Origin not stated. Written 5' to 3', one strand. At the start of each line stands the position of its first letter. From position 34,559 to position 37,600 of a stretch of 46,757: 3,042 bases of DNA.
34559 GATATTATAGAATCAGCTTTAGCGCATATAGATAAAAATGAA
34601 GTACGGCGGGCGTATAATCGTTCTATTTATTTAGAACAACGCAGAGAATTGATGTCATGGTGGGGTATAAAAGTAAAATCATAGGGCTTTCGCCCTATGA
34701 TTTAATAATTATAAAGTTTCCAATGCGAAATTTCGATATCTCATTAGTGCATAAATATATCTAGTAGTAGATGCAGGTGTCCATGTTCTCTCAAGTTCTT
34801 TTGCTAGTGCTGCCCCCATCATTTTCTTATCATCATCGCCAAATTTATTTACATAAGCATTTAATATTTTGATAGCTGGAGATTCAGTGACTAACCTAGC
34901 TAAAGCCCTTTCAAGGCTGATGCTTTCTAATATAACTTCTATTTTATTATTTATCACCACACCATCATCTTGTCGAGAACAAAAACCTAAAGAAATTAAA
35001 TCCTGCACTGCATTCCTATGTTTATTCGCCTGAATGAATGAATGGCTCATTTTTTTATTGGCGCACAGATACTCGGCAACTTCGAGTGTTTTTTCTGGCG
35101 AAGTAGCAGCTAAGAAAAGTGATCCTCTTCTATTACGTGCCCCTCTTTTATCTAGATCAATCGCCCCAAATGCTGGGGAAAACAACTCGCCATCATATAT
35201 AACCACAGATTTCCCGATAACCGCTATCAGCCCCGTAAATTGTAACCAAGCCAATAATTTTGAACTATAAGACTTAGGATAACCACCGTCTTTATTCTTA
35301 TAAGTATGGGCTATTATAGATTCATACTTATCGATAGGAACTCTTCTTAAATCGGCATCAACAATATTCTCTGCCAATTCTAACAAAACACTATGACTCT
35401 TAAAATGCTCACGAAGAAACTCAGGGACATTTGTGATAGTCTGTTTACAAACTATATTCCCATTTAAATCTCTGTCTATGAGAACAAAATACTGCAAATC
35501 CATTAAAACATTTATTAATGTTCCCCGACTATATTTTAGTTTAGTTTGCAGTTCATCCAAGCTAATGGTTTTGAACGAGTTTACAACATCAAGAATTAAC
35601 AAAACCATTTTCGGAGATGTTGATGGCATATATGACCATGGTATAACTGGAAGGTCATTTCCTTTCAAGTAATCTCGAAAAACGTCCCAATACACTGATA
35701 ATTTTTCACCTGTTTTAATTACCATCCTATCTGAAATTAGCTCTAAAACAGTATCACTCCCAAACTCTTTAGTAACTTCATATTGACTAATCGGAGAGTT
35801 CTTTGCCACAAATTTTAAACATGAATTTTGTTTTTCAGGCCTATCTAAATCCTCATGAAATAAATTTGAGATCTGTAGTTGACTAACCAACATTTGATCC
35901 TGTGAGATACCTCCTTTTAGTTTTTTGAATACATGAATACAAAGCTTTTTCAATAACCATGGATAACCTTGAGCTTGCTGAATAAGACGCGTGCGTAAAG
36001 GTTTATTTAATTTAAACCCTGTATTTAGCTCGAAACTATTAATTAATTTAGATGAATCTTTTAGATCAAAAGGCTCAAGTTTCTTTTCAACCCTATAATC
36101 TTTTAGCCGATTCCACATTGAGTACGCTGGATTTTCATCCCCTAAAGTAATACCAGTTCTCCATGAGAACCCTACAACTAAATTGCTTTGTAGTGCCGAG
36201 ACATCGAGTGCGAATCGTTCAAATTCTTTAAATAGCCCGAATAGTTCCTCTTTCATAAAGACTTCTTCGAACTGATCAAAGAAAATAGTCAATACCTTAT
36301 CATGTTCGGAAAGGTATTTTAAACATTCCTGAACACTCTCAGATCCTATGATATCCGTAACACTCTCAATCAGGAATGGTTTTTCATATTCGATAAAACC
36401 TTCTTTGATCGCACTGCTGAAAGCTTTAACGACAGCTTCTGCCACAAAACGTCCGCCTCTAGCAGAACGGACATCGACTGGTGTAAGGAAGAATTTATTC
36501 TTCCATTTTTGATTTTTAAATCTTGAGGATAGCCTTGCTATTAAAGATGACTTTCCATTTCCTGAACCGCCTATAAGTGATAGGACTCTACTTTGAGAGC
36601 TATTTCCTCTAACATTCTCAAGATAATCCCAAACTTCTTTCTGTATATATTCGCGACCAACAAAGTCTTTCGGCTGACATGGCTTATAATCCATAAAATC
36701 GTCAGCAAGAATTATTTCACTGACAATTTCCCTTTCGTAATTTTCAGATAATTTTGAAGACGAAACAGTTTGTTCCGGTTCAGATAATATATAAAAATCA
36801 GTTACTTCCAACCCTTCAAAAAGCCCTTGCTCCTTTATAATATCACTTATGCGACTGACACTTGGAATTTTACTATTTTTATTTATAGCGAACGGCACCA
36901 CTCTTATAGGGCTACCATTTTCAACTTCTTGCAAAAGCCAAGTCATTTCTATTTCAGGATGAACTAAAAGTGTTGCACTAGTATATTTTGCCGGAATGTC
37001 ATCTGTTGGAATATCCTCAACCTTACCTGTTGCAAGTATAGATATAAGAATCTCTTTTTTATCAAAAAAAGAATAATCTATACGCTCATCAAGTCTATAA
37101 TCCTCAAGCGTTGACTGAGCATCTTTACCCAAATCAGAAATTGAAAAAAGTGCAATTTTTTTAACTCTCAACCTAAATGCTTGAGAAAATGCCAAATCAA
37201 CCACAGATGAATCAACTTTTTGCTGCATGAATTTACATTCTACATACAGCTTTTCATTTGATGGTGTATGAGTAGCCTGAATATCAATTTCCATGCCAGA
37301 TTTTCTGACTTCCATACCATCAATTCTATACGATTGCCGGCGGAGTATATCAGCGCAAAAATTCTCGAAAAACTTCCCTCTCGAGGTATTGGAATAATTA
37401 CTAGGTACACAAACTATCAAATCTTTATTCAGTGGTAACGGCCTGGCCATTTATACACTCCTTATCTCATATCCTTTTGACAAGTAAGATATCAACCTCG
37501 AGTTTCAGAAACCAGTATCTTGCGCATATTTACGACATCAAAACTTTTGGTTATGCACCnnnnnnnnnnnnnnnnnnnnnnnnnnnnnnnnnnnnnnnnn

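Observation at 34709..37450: Single 913-aa nuclease-NTPase gene fills the P4-like satellite's variable cargo slot: candidate undescribed antiviral system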

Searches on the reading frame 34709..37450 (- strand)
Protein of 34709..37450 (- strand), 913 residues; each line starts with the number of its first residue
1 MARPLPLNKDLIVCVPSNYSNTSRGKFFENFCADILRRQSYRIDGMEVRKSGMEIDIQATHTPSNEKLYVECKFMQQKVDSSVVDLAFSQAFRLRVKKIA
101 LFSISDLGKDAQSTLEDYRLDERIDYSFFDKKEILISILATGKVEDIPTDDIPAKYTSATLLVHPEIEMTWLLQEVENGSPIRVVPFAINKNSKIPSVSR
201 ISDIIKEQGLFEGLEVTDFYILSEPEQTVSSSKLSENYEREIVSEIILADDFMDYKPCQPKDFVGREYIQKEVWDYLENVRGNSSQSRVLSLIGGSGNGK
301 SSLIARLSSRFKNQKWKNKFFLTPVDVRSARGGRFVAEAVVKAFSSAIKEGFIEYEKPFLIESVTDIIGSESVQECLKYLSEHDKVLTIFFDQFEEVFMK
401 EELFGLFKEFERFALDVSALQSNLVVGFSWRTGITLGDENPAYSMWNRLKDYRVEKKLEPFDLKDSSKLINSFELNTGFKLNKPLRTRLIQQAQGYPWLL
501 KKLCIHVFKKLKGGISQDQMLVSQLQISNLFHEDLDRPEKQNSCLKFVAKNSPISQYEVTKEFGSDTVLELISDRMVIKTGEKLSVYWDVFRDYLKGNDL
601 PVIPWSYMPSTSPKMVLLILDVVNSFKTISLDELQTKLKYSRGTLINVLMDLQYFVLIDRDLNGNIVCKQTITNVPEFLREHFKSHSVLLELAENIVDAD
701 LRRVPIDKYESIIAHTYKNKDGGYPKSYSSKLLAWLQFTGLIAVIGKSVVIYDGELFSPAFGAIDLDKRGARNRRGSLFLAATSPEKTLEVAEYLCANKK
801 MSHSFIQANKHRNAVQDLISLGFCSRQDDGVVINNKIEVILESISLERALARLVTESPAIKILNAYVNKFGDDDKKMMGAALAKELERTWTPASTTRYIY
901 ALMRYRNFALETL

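Call 3: search_protein_families(library=pfam, proteins=[window:34709-37450:-], max_evalue=0.01)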
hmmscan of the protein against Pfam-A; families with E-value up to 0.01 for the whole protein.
window:34709-37450:- (913 aa): 3 families
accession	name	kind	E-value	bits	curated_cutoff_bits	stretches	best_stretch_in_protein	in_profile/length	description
PF20703.3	nSTAND1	-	1.3e-07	32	27.1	1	255-402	8-132/379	Novel STAND NTPase 1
PF04471.18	Mrr_cat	-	1.4e-07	32.1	21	1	24-117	5-99/115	Restriction endonuclease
PF13191.12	AAA_16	-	1.4e-05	26.1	32.6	1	263-395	2-142/167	AAA ATPase domain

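Call 4: search_protein_families(library=padloc, proteins=[window:34709-37450:-], max_evalue=0.1)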
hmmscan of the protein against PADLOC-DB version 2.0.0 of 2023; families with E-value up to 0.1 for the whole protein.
window:34709-37450:- (913 aa): 1 family
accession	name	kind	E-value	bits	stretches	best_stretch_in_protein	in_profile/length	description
PDLC02674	DndF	-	0.0004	17.3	1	268-322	36-88/530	DndF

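Call 5: search_protein_families(library=ncbifam, proteins=[window:34709-37450:-], max_evalue=0.1)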
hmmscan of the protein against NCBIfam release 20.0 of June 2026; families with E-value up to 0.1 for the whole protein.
window:34709-37450:- (913 aa): 8 families
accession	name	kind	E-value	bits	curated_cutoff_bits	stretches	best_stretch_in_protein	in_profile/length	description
TIGR00955.1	3a01204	subfamily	0.0016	17.1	736.35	1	271-313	35-77/617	pigment precursor permease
NF005320.0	PRK06851.1-6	equivalog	0.021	13.7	556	1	277-326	22-71/363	hypothetical protein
NF003229.0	PRK04195.1-5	equivalog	0.023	13.4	280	1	254-312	10-69/413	replication factor C large subunit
TIGR00157.1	TIGR00157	equivalog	0.025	14.1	100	1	286-314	121-149/247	ribosome small subunit-dependent GTPase A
NF005319.0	PRK06851.1-5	equivalog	0.042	12.9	739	0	486-529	168-212/360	hypothetical protein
NF010068.0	PRK13548.1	equivalog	0.06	12.4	261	0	277-317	21-61/261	heme ABC transporter ATP-binding protein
NF045497.1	IsobCoAmut_IcmF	equivalog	0.074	10.8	1500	0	276-333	179-236/1076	fused isobutyryl-CoA mutase/GTPase IcmF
NF009151.0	PRK12497.1-5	equivalog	0.094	13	124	0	21-73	13-63/126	YraN family protein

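Call 7: search_solved_structures(query=window:34709-37450:-, max_evalue=1, show_alignments=2)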
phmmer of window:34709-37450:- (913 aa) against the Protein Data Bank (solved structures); distinct sequences matched with E-value up to 1: 2.
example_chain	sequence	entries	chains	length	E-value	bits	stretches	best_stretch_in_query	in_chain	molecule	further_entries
5he8_A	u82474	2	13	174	0.053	14.9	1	283-396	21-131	Helicase loader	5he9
8wtm_A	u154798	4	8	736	0.32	12.3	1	275-318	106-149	ABC transporter G family member 16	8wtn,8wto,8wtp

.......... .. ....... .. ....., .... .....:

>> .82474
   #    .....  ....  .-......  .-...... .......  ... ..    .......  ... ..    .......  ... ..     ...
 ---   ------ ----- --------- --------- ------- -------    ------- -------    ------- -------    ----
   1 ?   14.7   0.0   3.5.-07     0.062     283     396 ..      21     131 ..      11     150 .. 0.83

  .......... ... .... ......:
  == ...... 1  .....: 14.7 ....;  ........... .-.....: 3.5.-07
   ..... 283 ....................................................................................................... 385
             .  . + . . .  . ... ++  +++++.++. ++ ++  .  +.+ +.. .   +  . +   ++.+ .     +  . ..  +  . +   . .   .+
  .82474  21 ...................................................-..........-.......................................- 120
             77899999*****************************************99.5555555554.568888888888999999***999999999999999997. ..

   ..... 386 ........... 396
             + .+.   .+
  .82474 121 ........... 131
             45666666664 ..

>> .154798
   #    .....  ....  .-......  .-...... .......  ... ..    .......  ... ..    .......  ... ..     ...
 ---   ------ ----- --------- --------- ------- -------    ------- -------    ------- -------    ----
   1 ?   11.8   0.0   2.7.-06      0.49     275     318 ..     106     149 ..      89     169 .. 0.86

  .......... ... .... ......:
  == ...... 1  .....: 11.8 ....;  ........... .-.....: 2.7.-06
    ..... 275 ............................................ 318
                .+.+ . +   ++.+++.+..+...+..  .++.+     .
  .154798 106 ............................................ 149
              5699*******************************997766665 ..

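Call 11: find_homologous_proteins(query=window:34709-37450:-, max_evalue=0.001)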
Query window:34709-37450:- (913 aa): 536 proteins with E <= 0.001 among 8000 candidates; the best 120 are listed.
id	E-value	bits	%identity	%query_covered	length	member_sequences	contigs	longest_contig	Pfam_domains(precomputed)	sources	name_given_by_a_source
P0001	0.0e+0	2042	100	100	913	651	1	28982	PF20703.4,PF04471.19,PF13191.13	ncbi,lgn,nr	ncbi:ATP-binding protein [Salmonella enterica]|nr:ATP-binding protein [Salmonella enterica]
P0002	0.0e+0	1735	81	100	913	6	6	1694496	PF20703.4,PF04471.19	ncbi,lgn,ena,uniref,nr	ncbi:restriction endonuclease [Serratia ureilytica]|uniref:nSTAND1 domain-containing NTPase n=1 Tax=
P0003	0.0e+0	1644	77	100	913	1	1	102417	PF20703.4,PF04471.19,PF13191.13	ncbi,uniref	ncbi:restriction endonuclease [Pantoea allii]|uniref:nSTAND1 domain-containing NTPase n=1 Tax=Pantoe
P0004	0.0e+0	1607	76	100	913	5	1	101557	PF20703.4,PF04471.19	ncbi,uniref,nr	ncbi:nSTAND1 domain-containing NTPase [Pectobacterium carotovorum]|uniref:ATP-binding protein n=1 Ta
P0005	0.0e+0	1596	76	100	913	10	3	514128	PF20703.4,PF04471.19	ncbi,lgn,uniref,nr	ncbi:Restriction endonuclease [Candidatus Pantoea symbiotica]|uniref:Restriction endonuclease n=1 Ta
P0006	3.6e-294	996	50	100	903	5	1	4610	PF20703.4,PF04471.19,PF13191.13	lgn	-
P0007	9.5e-293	992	51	100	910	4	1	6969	PF20703.4,PF04471.19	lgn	-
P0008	3.2e-291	987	50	100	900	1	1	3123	PF20703.4,PF04471.19,PF13191.13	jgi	-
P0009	1.5e-289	981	50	100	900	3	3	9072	PF20703.4,PF13191.13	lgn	-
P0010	5.0e-289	979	50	100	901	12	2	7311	PF20703.4,PF13191.13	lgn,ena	-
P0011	1.9e-286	971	49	99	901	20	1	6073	PF20703.4,PF04471.19,PF13191.13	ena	-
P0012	9.2e-286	969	51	100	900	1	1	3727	PF20703.4,PF04471.19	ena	-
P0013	7.0e-285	966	49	99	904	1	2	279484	PF20703.4,PF04471.19,PF13191.13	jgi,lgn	jgi:Holliday junction resolvase-like predicted endonuclease/Holliday junction resolvasome RuvABC ATP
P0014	1.6e-284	965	50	99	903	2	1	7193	PF20703.4,PF04471.19,PF13191.13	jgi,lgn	jgi:Holliday junction resolvasome RuvABC ATP-dependent DNA helicase subunit/Holliday junction resolv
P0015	1.6e-283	961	48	100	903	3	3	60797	PF20703.4,PF04471.19,PF13191.13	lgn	-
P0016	3.2e-281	954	48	99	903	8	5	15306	PF20703.4,PF04471.19,PF13191.13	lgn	-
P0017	6.7e-281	953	49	100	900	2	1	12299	PF20703.4,PF13191.13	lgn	-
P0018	9.7e-281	952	49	100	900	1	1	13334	PF20703.4,PF04471.19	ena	-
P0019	5.2e-280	950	48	99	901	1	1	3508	PF02021.24,PF20703.4,PF04471.19,PF13191.13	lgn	-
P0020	3.4e-279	947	48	99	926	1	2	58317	PF20703.4,PF04471.19,PF13191.13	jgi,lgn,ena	-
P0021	6.9e-279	946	48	100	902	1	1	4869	PF20703.4,PF04471.19,PF13191.13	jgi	jgi:hypothetical protein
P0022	6.3e-277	939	48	100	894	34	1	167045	PF20703.4,PF13191.13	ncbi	ncbi:TPA: restriction endonuclease [Vibrio diabolicus]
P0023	2.3e-274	931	48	99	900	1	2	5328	PF20703.4,PF04471.19,PF13191.13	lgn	-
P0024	4.7e-274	930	48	100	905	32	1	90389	PF13156.13,PF20703.4,PF04471.19,PF13191.13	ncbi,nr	ncbi:restriction endonuclease [Vibrio vulnificus]|nr:restriction endonuclease [Vibrio vulnificus]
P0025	7.9e-273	926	48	99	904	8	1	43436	PF20703.4,PF04471.19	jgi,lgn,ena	-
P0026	1.3e-272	925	48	99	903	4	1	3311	PF20703.4,PF04471.19,PF13191.13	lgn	-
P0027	1.8e-270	918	47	100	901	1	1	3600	PF20703.4,PF04471.19,PF13191.13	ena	-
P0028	3.6e-269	914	48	100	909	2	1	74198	PF20703.4,PF13191.13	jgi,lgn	-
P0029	6.1e-269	913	47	100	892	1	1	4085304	PF20703.4,PF04471.19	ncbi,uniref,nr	ncbi:restriction endonuclease [Photobacterium profundum]|uniref:Uncharacterized protein n=1 Tax=Phot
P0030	6.9e-269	913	48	100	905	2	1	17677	PF20703.4,PF13191.13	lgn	-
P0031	5.4e-268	910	48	99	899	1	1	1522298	PF20703.4,PF04471.19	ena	-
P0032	1.5e-267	908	48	100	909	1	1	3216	PF20703.4,PF04471.19,PF13191.13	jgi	-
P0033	3.2e-267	907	48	100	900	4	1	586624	PF13156.13,PF20703.4,PF04471.19,PF13191.13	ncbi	ncbi:nSTAND1 domain-containing NTPase [Aeromonas lacus]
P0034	8.8e-266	903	48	100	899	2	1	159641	PF20703.4,PF13191.13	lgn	-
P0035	1.6e-265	902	47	100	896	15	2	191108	PF13156.13,PF20703.4,PF13191.13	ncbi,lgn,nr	ncbi:restriction endonuclease [Acinetobacter baumannii]|nr:restriction endonuclease [Acinetobacter b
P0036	1.8e-263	895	47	100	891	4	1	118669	PF20703.4,PF13191.13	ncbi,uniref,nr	ncbi:restriction endonuclease [Acinetobacter sp. YH16057]|uniref:nSTAND1 domain-containing NTPase n=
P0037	1.1e-262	892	48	100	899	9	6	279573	PF20703.4,PF13191.13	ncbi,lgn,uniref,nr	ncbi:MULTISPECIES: nSTAND1 domain-containing NTPase [Acinetobacter calcoaceticus/baumannii complex]|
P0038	2.0e-261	888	48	100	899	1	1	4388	PF20703.4,PF13191.13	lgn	-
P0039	5.2e-260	884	47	100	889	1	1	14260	PF20703.4,PF13191.13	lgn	-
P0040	1.1e-259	882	47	100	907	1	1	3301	PF20703.4,PF04471.19,PF13191.13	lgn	-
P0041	1.0e-253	863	45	100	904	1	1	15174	PF20703.4,PF04471.19,PF13191.13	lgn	-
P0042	2.3e-247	842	59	69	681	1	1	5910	PF20703.4,PF04471.19,PF13191.13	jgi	-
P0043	1.7e-228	779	58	65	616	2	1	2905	PF20703.4,PF04471.19,PF13191.13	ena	-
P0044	8.6e-226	770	42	99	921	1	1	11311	PF20703.4,PF04471.19,PF13191.13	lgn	-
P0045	3.0e-223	762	41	99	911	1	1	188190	PF20703.4,PF04471.19,PF13191.13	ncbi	-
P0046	1.3e-218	747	40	100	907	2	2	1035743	PF20703.4,PF04471.19,PF13191.13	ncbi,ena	-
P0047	2.4e-217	742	41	99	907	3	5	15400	PF20703.4,PF04471.19,PF13191.13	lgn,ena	-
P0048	1.4e-212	727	39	100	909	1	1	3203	PF20703.4,PF04471.19,PF13191.13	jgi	jgi:Holliday junction resolvase-like predicted endonuclease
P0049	6.5e-212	724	39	100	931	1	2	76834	PF13401.13,PF20703.4,PF13191.13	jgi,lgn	jgi:Holliday junction resolvase-like predicted endonuclease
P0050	2.9e-209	716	39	99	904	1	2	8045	PF20703.4,PF04471.19,PF13191.13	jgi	jgi:Holliday junction resolvase-like predicted endonuclease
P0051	9.3e-209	714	38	99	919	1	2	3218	PF20703.4,PF04471.19,PF13191.13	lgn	-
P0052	4.2e-207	708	39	99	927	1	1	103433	PF20703.4,PF04471.19,PF13191.13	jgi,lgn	jgi:Holliday junction resolvase-like predicted endonuclease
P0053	4.4e-207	708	39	98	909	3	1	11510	PF20703.4,PF04471.19,PF13191.13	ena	-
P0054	2.9e-206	706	38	99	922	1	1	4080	PF20703.4,PF04471.19,PF13191.13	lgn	-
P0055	2.5e-205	703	38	99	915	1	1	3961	PF20703.4,PF04471.19,PF13191.13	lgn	-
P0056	1.7e-204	700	39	100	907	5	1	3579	PF20703.4,PF04471.19,PF13191.13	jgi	-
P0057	8.9e-204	697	38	99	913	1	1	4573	PF20703.4,PF04471.19,PF13191.13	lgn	-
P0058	1.2e-203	697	38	99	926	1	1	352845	PF20703.4,PF04471.19,PF13191.13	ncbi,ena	-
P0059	1.7e-202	693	38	99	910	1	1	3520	PF20703.4,PF04471.19,PF13191.13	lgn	-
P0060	4.0e-202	692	36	99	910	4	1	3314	PF20703.4,PF13191.13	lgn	-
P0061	2.0e-197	676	37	99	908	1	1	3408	PF20703.4,PF13191.13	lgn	-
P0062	1.6e-196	673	36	99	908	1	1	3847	PF20703.4,PF13191.13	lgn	-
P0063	2.1e-196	673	37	99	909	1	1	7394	PF20703.4,PF04471.19,PF13191.13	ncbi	-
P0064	6.4e-196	671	37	100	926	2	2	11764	PF02021.24,PF20703.4,PF04471.19,PF13191.13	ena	-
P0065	2.4e-192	660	48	72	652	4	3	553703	PF20703.4,PF13191.13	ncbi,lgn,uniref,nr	ncbi:ATPase [Acinetobacter baumannii]|uniref:ATP-binding protein n=1 Tax=Acinetobacter baumannii Tax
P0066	5.6e-192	658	39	90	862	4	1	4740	PF20703.4,PF13191.13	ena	-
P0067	7.6e-191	655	46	72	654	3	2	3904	PF20703.4,PF13191.13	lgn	-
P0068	2.6e-190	653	37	99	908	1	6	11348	PF20703.4,PF04471.19,PF13191.13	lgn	-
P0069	3.7e-190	652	37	99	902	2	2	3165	PF20703.4,PF04471.19,PF13191.13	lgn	-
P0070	1.2e-186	641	37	99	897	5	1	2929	PF20703.4,PF13191.13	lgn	-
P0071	3.0e-186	639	37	98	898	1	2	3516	PF13635.13,PF20703.4,PF04471.19,PF13191.13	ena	-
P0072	6.8e-186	638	37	99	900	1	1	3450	PF20703.4,PF01637.25,PF04471.19,PF13191.13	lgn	-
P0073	2.0e-183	630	37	99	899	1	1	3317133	PF20703.4,PF13191.13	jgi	jgi:Holliday junction resolvase-like predicted endonuclease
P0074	2.3e-178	613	44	67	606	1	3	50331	PF20703.4,PF13191.13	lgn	-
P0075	1.1e-177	611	34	97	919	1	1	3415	PF20703.4,PF04471.19,PF13191.13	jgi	jgi:Holliday junction resolvase-like predicted endonuclease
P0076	1.2e-177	611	35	99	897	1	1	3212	PF20703.4,PF13191.13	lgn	-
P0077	3.7e-175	603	35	99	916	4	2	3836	PF03008.21,PF20703.4,PF04471.19,PF13191.13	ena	-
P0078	3.3e-174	600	45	67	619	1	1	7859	PF20703.4,PF13191.13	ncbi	-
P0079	2.8e-173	597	41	79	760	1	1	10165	PF20703.4,PF04471.19,PF13191.13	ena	-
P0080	2.4e-172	593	45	67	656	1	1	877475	PF20703.4,PF04471.19,PF13191.13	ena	-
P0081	4.2e-172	593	35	99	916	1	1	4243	PF02021.24,PF20703.4,PF13191.13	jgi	jgi:Holliday junction resolvase-like predicted endonuclease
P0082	7.5e-171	589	35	99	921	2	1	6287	PF20703.4,PF04471.19,PF13191.13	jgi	-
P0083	2.1e-170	587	33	99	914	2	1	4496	PF20703.4,PF13191.13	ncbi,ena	-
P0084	2.6e-169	583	35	99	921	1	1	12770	PF12802.14,PF20703.4,PF04471.19,PF13191.13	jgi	jgi:Holliday junction resolvase-like predicted endonuclease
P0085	3.2e-169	583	35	99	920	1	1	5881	PF12802.14,PF20703.4,PF13191.13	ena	-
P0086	3.8e-168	580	35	98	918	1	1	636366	PF02021.24,PF20703.4,PF04471.19,PF13191.13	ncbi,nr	ncbi:MAG: YraN family protein [Desulfobacterales bacterium]|nr:YraN family protein [Desulfobacterale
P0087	6.9e-167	575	34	99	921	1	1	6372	PF20703.4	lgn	-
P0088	7.4e-167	575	36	98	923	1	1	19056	PF20703.4,PF04471.19,PF13191.13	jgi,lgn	jgi:Holliday junction resolvase-like predicted endonuclease/predicted transcriptional regulator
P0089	1.7e-166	574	34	98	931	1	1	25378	PF20703.4,PF13191.13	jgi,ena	-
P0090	4.7e-166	573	35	99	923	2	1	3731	PF20703.4,PF04471.19,PF13191.13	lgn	-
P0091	5.5e-166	572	38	82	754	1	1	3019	PF20703.4,PF13191.13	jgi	jgi:hypothetical protein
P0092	1.0e-165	572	35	99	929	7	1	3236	PF20703.4,PF13191.13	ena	-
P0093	3.2e-165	570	35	97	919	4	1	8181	PF20703.4,PF04471.19,PF13191.13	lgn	-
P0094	8.0e-160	552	40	77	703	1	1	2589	PF20703.4,PF13191.13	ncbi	-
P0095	1.6e-156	541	33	98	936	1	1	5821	PF20703.4,PF04471.19,PF13191.13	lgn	-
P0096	7.1e-155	536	34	99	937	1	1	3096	PF20703.4,PF04471.19,PF13191.13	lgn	-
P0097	3.3e-152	527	32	98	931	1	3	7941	PF13401.13,PF20703.4,PF04471.19,PF13191.13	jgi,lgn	-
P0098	6.3e-152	526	34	94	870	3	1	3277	PF20703.4,PF13191.13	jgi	jgi:hypothetical protein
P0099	9.6e-142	492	44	56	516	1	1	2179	PF20703.4,PF04471.19,PF13191.13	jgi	-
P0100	4.1e-135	470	35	81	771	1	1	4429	PF20703.4,PF04471.19,PF13191.13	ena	-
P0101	2.2e-133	465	40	68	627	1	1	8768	PF20703.4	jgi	jgi:hypothetical protein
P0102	3.6e-132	461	31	99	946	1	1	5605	PF20703.4,PF04471.19,PF13191.13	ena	-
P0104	1.0e-124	436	29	97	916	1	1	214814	PF24883.3,PF13401.13,PF20703.4,PF04471.19,PF13191.13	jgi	jgi:Restriction endonuclease/Novel STAND NTPase 1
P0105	7.1e-124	433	30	98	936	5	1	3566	PF24883.3,PF20703.4,PF04471.19,PF13191.13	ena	-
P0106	8.0e-124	433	29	98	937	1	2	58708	PF20703.4,PF04471.19,PF13191.13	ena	-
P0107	8.4e-123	430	34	77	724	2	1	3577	PF20703.4,PF13191.13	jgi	jgi:hypothetical protein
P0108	1.4e-122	429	30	97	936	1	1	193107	PF13401.13,PF20703.4,PF04471.19,PF13191.13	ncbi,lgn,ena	-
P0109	1.9e-122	428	31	98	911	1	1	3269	PF22722.3,PF20703.4,PF04471.19,PF13191.13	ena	-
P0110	1.9e-122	428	30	98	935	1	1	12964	PF20703.4,PF04471.19,PF13191.13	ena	-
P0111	2.9e-121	424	30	98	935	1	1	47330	PF22722.3,PF20703.4,PF04471.19,PF13191.13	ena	-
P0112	5.9e-121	423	30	97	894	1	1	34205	PF24883.3,PF22722.3,PF20703.4,PF04471.19,PF13191.13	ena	-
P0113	6.5e-121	423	30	98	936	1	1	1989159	PF24883.3,PF22722.3,PF13401.13,PF20703.4,PF04471.19,PF13191.13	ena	-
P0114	6.9e-120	420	29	98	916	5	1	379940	PF07693.21,PF24883.3,PF13401.13,PF20703.4,PF04471.19,PF13191.13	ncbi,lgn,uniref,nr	ncbi:restriction endonuclease [Providencia rettgeri]|uniref:restriction endonuclease n=1 Tax=Provide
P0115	1.2e-119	419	30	98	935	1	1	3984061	PF22722.3,PF20703.4,PF04471.19,PF13191.13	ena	-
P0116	2.9e-119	418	30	98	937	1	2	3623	PF24883.3,PF22722.3,PF13401.13,PF20703.4,PF04471.19,PF13191.13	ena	-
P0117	1.0e-118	416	30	99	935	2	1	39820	PF20703.4,PF04471.19,PF13191.13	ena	-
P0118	1.1e-118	416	30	98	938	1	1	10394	PF22722.3,PF13401.13,PF20703.4,PF04471.19,PF13191.13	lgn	-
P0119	1.6e-118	415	30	98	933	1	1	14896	PF22722.3,PF20703.4,PF04471.19,PF13191.13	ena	-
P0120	2.0e-118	415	30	99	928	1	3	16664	PF20703.4,PF01637.25,PF04471.19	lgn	-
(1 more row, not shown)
